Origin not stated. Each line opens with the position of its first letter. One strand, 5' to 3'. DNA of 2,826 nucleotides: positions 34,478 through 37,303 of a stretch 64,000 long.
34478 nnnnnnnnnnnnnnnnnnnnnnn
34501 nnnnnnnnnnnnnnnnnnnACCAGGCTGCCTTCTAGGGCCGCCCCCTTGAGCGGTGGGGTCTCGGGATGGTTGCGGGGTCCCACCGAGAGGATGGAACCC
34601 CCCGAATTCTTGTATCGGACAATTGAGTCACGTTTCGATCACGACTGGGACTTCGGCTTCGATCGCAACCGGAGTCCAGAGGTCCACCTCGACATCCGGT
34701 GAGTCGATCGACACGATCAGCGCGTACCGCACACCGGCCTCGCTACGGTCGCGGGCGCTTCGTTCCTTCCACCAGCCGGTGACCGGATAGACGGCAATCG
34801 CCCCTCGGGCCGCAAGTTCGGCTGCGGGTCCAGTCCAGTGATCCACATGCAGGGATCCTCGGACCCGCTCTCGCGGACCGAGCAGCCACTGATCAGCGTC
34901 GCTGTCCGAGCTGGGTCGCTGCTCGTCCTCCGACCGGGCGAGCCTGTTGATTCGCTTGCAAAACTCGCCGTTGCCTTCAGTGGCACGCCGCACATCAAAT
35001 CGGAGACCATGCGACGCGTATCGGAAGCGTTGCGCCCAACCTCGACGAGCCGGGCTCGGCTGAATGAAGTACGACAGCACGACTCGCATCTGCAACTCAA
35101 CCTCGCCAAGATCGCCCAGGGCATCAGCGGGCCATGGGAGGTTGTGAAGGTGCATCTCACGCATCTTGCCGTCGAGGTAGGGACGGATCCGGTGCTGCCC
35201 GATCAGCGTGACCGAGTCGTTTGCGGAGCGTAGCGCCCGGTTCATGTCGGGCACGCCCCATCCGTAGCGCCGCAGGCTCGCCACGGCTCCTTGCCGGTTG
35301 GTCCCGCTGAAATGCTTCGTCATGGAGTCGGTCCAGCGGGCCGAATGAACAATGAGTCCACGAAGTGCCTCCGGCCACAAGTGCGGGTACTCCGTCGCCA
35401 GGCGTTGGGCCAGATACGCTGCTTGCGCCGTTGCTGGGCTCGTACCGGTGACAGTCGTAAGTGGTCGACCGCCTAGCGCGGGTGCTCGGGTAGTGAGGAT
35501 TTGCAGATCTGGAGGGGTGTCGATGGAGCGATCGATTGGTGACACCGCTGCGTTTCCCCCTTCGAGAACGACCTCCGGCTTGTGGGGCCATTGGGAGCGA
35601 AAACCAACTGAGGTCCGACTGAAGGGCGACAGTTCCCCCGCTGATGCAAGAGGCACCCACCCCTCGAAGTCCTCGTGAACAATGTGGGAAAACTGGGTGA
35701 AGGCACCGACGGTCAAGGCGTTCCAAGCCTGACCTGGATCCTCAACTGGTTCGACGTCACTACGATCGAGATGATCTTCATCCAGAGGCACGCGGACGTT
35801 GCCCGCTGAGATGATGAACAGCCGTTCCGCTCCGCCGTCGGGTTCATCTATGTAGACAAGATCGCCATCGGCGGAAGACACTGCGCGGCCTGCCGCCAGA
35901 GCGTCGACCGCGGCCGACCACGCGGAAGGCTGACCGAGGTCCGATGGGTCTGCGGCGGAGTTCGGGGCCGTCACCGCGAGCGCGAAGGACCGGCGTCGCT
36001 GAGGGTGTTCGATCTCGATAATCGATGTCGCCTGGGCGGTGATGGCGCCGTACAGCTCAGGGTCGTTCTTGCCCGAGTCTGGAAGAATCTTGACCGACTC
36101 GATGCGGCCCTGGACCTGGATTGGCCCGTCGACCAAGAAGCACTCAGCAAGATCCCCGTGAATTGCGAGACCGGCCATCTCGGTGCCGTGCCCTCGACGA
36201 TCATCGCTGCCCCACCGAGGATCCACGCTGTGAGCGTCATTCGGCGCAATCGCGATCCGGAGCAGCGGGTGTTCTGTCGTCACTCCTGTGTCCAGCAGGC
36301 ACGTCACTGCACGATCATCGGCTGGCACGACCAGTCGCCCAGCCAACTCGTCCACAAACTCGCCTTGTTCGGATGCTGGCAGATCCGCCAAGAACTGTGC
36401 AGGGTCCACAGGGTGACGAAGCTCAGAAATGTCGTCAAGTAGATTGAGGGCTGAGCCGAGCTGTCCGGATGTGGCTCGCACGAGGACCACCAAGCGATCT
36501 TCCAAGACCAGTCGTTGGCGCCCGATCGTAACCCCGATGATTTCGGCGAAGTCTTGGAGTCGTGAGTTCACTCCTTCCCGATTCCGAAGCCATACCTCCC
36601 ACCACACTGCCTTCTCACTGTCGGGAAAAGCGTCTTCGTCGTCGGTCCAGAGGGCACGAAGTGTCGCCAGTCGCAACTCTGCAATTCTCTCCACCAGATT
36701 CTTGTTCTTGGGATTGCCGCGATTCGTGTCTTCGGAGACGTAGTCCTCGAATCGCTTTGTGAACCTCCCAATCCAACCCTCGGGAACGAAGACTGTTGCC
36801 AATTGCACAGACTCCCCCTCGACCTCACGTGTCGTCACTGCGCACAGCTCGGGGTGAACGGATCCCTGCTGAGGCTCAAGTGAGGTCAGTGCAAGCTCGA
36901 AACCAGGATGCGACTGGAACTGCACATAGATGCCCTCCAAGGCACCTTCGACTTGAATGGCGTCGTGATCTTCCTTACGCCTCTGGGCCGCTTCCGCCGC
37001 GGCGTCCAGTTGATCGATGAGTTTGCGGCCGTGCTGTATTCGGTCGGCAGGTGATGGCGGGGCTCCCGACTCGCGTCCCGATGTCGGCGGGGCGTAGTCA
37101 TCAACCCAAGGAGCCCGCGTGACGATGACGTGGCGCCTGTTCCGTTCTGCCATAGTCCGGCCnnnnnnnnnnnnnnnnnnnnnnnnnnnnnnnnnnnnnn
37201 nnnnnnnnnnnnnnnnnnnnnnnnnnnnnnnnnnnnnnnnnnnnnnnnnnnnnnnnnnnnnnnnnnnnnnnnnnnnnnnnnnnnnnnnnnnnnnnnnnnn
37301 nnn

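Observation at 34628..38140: Cytoplasmic AAA+ ATPase / S8 subtilase operon (IetAS-like): an ATPase-protease immune module with unknown trigger and substrate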

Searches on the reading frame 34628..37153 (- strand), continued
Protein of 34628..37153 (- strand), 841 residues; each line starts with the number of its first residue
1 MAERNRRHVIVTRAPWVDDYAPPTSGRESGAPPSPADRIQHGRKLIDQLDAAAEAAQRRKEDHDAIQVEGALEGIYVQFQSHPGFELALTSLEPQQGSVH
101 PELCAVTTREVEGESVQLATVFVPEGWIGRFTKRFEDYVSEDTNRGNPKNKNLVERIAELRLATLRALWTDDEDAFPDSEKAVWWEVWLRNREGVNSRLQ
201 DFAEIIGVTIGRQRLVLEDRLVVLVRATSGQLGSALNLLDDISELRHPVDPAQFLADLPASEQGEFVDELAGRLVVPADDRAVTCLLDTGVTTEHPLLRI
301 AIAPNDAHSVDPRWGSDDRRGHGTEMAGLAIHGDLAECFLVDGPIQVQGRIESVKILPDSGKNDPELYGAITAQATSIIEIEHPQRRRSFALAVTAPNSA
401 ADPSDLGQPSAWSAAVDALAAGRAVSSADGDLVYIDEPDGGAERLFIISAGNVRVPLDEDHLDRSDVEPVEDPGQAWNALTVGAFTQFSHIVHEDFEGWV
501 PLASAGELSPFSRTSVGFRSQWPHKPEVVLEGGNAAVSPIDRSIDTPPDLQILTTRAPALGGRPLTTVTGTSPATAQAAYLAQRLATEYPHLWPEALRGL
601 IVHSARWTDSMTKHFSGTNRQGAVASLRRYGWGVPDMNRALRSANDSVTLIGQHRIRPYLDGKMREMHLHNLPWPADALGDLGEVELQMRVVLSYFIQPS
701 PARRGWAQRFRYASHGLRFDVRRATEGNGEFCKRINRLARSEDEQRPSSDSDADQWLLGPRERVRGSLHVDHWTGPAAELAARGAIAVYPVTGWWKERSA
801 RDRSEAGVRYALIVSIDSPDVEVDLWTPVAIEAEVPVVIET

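Call 46: predict_structure(alignment_id=A2)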
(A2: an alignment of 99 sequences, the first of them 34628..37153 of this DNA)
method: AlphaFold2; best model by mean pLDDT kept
length: 841 residues; sequences in the alignment: 99
mean_pLDDT: 87.4   pTM: 0.75
mean pLDDT of the five models: 87.4, 85.3, 84.7, 84.2, 82.1
residues with pLDDT >= 90: 499; 70-90: 261; 50-70: 60; < 50: 21
segments of 3 or more residues with pLDDT < 50: 22-31, 706-709
pLDDT, mean of each block of 10 residues (from residue 1): 83 89 39 79 96 90 77 93 84 84 87 84 93 94 89 93 93 84 90 88 90 77 91 88 82 86 93 95 97 96 94 94 98 92 91 95 87 93 92 86 79 89 73 56 91 92 93 93 96 90 97 92 93 96 94 95 95 98 96 97 97 90 94 96 91 90 85 92 94 87 50 73 89 84 52 81 86 94 91 67 78 93 90 77 51
secondary structure, 60 per line:
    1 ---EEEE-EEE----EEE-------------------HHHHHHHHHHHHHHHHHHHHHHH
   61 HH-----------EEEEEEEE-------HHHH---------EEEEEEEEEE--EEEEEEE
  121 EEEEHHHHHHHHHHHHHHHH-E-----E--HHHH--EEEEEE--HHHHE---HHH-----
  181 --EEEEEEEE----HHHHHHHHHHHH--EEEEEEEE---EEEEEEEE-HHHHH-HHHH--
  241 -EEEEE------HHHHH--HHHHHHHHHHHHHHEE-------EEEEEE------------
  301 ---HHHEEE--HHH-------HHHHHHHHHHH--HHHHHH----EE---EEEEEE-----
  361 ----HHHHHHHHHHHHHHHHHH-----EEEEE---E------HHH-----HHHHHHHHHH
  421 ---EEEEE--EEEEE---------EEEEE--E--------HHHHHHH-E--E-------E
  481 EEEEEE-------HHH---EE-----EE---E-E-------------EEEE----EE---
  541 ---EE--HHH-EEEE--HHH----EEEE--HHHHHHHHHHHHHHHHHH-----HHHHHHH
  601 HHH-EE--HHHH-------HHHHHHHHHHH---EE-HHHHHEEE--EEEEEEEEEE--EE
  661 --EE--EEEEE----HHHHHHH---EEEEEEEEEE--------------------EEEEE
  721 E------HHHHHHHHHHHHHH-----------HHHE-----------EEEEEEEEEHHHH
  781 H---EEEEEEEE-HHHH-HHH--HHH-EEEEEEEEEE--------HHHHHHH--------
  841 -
elements in order (helices of 4 or more, strands of 3 or more residues): E4-7 E9-11 E16-18 H38-62 E74-81 H89-92 E102-111 E114-124 H125-140 H151-154 E157-162 H165-168 E183-190 H195-206 E209-216 E220-227 H229-233 H235-238 E242-246 H253-257 H260-273 E283-288 E307-309 H322-332 H335-340 E350-355 H365-382 E388-392 H411-420 E424-428 E431-435 E445-449 H461-467 E480-486 E528-531 E552-555 E565-568 H571-588 H594-603 H609-612 H620-630 H637-641 E642-644 E647-656 E667-671 H676-682 E686-695 E716-721 H728-741 E768-776 H777-781 E785-792 H794-797 E808-817 H826-832

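Call 48: fold_search(model_id=the predicted structure, library=pdb)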
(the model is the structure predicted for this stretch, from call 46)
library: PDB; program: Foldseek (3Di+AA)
matches with E <= 10: 1214; with E <= 0.001: 222
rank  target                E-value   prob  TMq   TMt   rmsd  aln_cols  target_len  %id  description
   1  3afg_B                2.0e-17  1.00  0.29  0.45  22.6       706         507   13  Crystal structure of ProN-Tk-SP from Thermococcus kodakaraensis (released 2010-08-04)
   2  3afg_A                4.6e-17  1.00  0.30  0.47  23.2       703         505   13  Crystal structure of ProN-Tk-SP from Thermococcus kodakaraensis (released 2010-08-04)
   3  8jmw_A                3.2e-13  1.00  0.29  0.45  10.8       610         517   13  Fibril form of serine peptidase Vpr (released 2023-12-06)
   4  9ues_B                3.4e-13  1.00  0.30  0.57   9.7       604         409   14  Crystal structure of an inactive TKSP mutant in complex with the TKS propeptide (released 2026-02-18)
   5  3qfh_C                5.9e-13  1.00  0.27  0.50  25.3       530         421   14  2.05 Angstrom Resolution Crystal Structure of Epidermin Leader Peptide Processing Serine Protease (EpiP) from Staphylo (released 2011-02-02)
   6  9csd_A                9.8e-13  1.00  0.28  0.32  13.3       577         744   12  The Ectodomains of SPRING and S1P with the inhibitor PF-429242 (released 2025-04-23)
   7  3qfh_A                9.8e-13  1.00  0.26  0.49  25.4       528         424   14  2.05 Angstrom Resolution Crystal Structure of Epidermin Leader Peptide Processing Serine Protease (EpiP) from Staphylo (released 2011-02-02)
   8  5vlp_A                1.1e-12  1.00  0.24  0.33  23.7       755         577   11  PCSK9 complex with LDLR antagonist peptide and Fab7G7 (released 2017-08-16)
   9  7am8                  1.5e-12  1.00  0.25  0.74   7.7       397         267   17  Crystal structure of Omniligase mutant W189F (released 2021-02-17)
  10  3qfh_B                1.5e-12  1.00  0.26  0.48  25.4       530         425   14  2.05 Angstrom Resolution Crystal Structure of Epidermin Leader Peptide Processing Serine Protease (EpiP) from Staphylo (released 2011-02-02)
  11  3qfh_D                1.6e-12  1.00  0.27  0.48  25.6       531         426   14  2.05 Angstrom Resolution Crystal Structure of Epidermin Leader Peptide Processing Serine Protease (EpiP) from Staphylo (released 2011-02-02)
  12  8h7o                  1.8e-12  1.00  0.25  0.71   7.6       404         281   16  Crystal structure of aqualigase (released 2023-11-01)
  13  3t41_B                2.0e-12  1.00  0.26  0.49  24.7       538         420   13  1.95 Angstrom Resolution Crystal Structure of Epidermin Leader Peptide Processing Serine Protease (EpiP) S393A Mutant  (released 2011-08-17)
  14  7am6_B                2.7e-12  1.00  0.25  0.73   7.6       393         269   16  Crystal structure of Peptiligase mutant - L217H/M222P/A225N/F189W (released 2021-02-17)
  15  5arb                  3.8e-12  1.00  0.25  0.72   7.3       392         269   18  Cooperative bio-metallic selectivity in a tailored protease enables creation of a C-C cross-coupling Heckase (released 2016-09-14)
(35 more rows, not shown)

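Call 56: find_encoding_contigs(protein=window:34628-37153:-, flank=8000, max_places=4)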
Protein window:34628-37153:- (841 aa): no gene with exactly this product is on record in the collection.

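Call 57: find_encoding_contigs(protein=P0002, flank=8000, max_places=4)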
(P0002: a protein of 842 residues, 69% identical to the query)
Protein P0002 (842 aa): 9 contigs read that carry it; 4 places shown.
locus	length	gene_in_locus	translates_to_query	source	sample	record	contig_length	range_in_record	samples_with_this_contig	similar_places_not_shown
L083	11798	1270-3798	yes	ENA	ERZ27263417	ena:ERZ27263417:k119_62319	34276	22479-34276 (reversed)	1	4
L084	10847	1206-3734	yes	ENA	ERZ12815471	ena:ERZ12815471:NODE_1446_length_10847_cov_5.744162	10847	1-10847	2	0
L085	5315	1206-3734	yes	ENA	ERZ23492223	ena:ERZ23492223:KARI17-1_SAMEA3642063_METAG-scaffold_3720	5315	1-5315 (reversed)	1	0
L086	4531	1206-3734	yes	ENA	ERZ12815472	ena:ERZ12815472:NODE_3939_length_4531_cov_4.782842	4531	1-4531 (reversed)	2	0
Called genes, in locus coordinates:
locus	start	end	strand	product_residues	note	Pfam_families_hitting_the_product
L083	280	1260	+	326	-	PF00004:AAA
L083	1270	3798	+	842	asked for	PF00082:Peptidase_S8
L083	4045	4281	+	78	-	-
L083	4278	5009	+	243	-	PF01936:NYN (faint)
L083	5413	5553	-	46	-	-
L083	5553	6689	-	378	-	PF01008:IF-2B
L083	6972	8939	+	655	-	PF00596:Aldolase_II, PF00106:adh_short, PF13561:adh_short_C2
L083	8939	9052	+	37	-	-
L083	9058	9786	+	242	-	PF00392:GntR, PF07702:UTRA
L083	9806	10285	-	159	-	PF13404:HTH_AsnC-type, PF13412:HTH_24, PF01037:AsnC_trans_reg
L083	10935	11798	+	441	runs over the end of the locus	PF01619:Pro_dh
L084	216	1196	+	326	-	PF00004:AAA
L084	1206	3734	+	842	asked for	PF00082:Peptidase_S8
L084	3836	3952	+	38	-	-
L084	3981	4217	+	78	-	-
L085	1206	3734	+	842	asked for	PF00082:Peptidase_S8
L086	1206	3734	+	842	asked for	PF00082:Peptidase_S8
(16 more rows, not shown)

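Call 63: search_protein_families(library=padloc, proteins=[L001:2900-3886:+, L001:3890-6400:+], max_evalue=0.001)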
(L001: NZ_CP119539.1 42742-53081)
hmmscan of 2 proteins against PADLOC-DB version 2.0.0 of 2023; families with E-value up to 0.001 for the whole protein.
L001:2900-3886:+ (328 aa): 8 families
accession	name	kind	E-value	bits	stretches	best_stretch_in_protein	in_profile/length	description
PDLC02196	IetA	-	2.6e-71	239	1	2-323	2-322/374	-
PDLC04232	IetA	-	1.3e-66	223.3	1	1-313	1-307/330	-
PDLC02195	IetA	-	9.4e-57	191.1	1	51-311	65-325/395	-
PDLC04231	IetA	-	1.1e-37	128.3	1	1-255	1-249/262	-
PDLC00914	TRIP13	-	3.8e-12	44.3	1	126-281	74-246/302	TRIP13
PDLC00915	TRIP13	-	5.5e-12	43.7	1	90-316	29-285/302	TRIP13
PDLC04140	mad8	-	8.4e-05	20.2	1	119-159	23-52/314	mads_8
PDLC03838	DolB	-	9.1e-05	19.9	0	126-192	169-240/375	-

L001:3890-6400:+ (836 aa): 5 families
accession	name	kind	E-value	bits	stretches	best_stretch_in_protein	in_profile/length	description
PDLC02198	IetS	-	4.8e-25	85.6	1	283-822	246-777/795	-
PDLC04233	IetS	-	1.2e-22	77.8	2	467-829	499-849/855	-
PDLC02201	IetS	-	1.4e-12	44.7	1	333-659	288-576/781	-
PDLC02197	IetS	-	3.8e-12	43.3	1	208-649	178-579/749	-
PDLC02199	IetS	-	3.7e-05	20.1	1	519-688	531-677/826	-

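Call 81: search_protein_families(library=ncbifam, proteins=[L001:2900-3886:+, L001:3890-6400:+], max_evalue=1e-10)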
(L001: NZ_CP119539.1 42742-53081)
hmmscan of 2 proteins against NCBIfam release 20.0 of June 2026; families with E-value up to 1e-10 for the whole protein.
L001:2900-3886:+ (328 aa): 10 families
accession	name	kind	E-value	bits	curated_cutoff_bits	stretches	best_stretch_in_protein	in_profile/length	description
NF042959.1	IteA_antiphage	equivalog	1.4e-58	198.8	510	1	15-318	15-320/367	anti-phage ATPase IteA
NF003069.1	PRK03992.1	subfamily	1.4e-33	116.6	500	1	111-320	153-370/379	proteasome-activating nucleotidase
TIGR01242.2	TIGR01242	subfamily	5.4e-31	107.9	500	1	113-321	138-354/362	proteasome-activating nucleotidase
TIGR01241.2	FtsH_fam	equivalog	1.3e-29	103.5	600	1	124-319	196-399/598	ATP-dependent zinc metalloprotease FtsH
NF047747.1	PrtsmActNtasePan2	equivalog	3.2e-27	95.8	700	1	111-319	173-389/397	proteasome-activating nucleotidase Pan2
TIGR01243.1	CDC48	subfamily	4.3e-26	91.4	802.65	1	112-302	201-396/733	CDC48 family AAA ATPase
NF047748.1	PrtsmActNtasePan1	equivalog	1.6e-25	90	750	1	104-319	163-386/405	proteasome-activating nucleotidase Pan1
NF008004.0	PRK10733.1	equivalog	2.3e-23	82.1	1008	1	123-305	185-375/644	ATP-dependent zinc metalloprotease FtsH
NF041006.2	cell_div_CdvC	equivalog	6.9e-23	81.1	650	1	82-298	95-318/370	cell division protein CdvC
TIGR03689.1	pup_AAA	equivalog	4.6e-15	55.3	504.75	1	110-292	203-400/512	proteasome ATPase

L001:3890-6400:+ (836 aa): 0 families

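Call 85: get_annotated_region(hit=H15, flank=3000)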
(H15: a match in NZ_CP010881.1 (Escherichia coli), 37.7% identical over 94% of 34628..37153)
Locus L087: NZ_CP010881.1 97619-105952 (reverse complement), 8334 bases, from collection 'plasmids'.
description: Escherichia coli strain MNCRE44 plasmid pMNCRE44_5, complete sequence
organism: Escherichia coli (NCBI taxid 562)
taxonomy: Bacteria; Pseudomonadota; Gammaproteobacteria; Enterobacterales; Enterobacteriaceae; Escherichia; Escherichia coli
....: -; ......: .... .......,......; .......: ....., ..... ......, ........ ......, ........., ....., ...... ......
typing (MOB-suite, as given by PLSDB): conjugative; replicon IncFIA,IncX3; relaxase MOBP; mating-pair formation MPF_T
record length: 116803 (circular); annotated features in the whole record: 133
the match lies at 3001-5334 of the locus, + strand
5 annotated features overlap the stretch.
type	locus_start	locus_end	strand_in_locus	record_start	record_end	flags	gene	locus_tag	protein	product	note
CDS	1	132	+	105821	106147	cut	-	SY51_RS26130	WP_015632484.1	hypothetical protein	-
CDS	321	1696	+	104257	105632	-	-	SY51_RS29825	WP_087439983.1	IS3 family transposase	-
CDS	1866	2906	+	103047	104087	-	-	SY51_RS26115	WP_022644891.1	ATP-binding protein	-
CDS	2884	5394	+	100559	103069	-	-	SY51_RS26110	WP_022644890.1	S8 family peptidase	-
CDS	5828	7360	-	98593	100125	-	-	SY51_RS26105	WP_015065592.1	IS3-like element ISKpn38 family transposase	GO:0006313 - DNA transposition [Evidence IEA]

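Call 87: get_annotated_region(hit=H36, flank=3500)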
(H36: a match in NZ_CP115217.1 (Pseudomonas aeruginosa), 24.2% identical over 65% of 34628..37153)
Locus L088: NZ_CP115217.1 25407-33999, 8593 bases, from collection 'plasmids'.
description: Pseudomonas aeruginosa strain F061 plasmid pF061_2, complete sequence
organism: Pseudomonas aeruginosa (NCBI taxid 287)
taxonomy: Bacteria; Pseudomonadota; Gammaproteobacteria; Pseudomonadales; Pseudomonadaceae; Pseudomonas; Pseudomonas aeruginosa
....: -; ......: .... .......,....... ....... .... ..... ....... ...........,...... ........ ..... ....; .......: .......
typing (MOB-suite, as given by PLSDB): non-mobilizable
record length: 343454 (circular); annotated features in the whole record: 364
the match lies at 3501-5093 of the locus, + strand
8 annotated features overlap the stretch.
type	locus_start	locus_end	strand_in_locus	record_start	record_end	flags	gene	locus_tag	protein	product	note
CDS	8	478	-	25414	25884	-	-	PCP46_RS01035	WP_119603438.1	helix-turn-helix domain-containing protein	-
CDS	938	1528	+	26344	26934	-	-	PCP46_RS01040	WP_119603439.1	DUF6088 family protein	-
CDS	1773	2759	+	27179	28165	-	-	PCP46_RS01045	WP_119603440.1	ATP-binding protein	-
CDS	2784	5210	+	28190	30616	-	-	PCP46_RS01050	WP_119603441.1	S8 family peptidase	-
CDS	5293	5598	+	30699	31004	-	-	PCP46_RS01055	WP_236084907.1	sensor histidine kinase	-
CDS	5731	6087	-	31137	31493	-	-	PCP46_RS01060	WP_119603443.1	hypothetical protein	-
CDS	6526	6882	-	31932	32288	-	-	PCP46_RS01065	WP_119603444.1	copper-binding protein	-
CDS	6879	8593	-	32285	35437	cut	-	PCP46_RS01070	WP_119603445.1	efflux RND transporter permease subunit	-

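Call 89: search_solved_structures(query=L072:4029-6947:+, max_evalue=0.00001)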
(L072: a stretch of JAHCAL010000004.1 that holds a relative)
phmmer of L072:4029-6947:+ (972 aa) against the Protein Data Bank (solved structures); distinct sequences matched with E-value up to 0.00001: 4.
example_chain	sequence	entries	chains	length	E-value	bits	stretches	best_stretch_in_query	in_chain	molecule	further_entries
6k0w_B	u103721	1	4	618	2.3e-14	55.4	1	148-310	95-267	Adenine specific DNA methyltransferase (Mod)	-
4zcf_A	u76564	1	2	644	1.5e-13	52.8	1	142-306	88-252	Restriction endonuclease EcoP15I, modification subunit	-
7dsu_A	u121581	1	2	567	6e-09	37.5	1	137-302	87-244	Mbo45V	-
6pbd_A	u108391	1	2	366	7e-08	34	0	463-525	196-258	Modification methylase CcrMI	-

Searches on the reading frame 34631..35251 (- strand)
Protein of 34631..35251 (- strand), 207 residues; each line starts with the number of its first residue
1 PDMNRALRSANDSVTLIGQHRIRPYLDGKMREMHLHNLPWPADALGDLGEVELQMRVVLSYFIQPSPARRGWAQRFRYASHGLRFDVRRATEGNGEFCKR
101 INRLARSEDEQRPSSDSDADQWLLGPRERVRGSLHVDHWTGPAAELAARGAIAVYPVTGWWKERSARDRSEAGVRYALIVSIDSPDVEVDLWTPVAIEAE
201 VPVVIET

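Call 72: search_protein_families(library=pfam, proteins=[window:34631-35251:-], max_evalue=10)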
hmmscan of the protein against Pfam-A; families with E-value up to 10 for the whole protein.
window:34631-35251:- (207 aa): 0 families
